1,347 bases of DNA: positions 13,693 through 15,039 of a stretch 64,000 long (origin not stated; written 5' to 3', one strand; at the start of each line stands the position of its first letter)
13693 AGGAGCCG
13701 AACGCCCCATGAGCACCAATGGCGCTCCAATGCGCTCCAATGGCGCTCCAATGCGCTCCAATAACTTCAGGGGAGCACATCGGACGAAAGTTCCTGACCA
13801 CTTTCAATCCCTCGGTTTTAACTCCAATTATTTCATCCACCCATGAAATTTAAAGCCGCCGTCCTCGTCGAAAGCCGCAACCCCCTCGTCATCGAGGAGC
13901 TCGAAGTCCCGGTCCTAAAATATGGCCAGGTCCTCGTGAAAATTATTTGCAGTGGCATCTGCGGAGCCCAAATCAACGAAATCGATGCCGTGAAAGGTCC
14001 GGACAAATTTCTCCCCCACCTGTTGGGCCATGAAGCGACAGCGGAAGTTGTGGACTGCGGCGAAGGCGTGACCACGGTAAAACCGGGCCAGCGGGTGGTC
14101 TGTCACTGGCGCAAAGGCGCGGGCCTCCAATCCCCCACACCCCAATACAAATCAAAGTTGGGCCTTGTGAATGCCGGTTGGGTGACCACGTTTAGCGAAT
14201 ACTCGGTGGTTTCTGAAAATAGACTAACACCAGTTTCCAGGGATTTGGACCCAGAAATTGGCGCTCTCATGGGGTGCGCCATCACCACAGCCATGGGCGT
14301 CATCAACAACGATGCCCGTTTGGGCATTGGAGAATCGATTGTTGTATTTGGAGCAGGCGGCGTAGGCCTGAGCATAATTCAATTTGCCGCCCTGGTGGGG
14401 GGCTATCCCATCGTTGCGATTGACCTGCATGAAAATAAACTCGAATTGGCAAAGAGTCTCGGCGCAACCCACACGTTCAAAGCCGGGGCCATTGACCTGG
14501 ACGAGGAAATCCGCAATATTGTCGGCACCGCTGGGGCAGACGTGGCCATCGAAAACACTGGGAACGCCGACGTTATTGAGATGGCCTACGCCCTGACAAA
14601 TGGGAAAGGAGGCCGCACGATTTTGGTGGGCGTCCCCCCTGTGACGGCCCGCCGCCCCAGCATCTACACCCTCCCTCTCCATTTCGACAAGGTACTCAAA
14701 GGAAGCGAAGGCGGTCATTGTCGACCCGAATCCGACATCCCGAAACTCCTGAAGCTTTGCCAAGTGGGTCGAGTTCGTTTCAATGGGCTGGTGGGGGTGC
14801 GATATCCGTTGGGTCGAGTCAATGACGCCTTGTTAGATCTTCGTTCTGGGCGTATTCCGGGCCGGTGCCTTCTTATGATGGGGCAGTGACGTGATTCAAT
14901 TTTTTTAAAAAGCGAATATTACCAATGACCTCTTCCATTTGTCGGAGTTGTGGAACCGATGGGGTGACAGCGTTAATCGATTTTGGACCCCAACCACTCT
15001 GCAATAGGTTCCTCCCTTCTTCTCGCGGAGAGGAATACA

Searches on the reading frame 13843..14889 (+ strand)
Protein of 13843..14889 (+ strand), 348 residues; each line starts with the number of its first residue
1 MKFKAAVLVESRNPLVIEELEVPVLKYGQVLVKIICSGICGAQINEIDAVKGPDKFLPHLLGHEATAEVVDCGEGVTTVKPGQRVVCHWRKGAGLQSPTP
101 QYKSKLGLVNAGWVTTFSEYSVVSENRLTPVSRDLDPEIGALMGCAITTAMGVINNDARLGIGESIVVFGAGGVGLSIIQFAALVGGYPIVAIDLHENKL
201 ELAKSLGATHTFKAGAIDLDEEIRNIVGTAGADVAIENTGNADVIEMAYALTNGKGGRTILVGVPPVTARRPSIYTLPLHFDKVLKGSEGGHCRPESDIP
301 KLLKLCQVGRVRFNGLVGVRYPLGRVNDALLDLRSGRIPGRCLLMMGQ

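Call 29: search_protein_families(library=pfam, proteins=[window:13843-14889:+], max_evalue=0.001)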
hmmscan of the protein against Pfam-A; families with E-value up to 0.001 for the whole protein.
window:13843-14889:+ (348 aa): 4 families
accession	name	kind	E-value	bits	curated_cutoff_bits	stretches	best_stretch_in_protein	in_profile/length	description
PF00107.32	ADH_zinc_N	-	3e-21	76.2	31.8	1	173-305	1-126/129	Zinc-binding dehydrogenase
PF08240.17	ADH_N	-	6.7e-15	55.7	23.5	1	28-132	3-103/104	Alcohol dehydrogenase GroES-like domain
PF13602.12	ADH_zinc_N_2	-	0.00016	23.1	27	1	206-342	1-132/134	Zinc-binding dehydrogenase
PF16912.11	Glu_dehyd_C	-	0.00052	20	34.9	1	164-266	32-133/211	Glucose dehydrogenase C-terminus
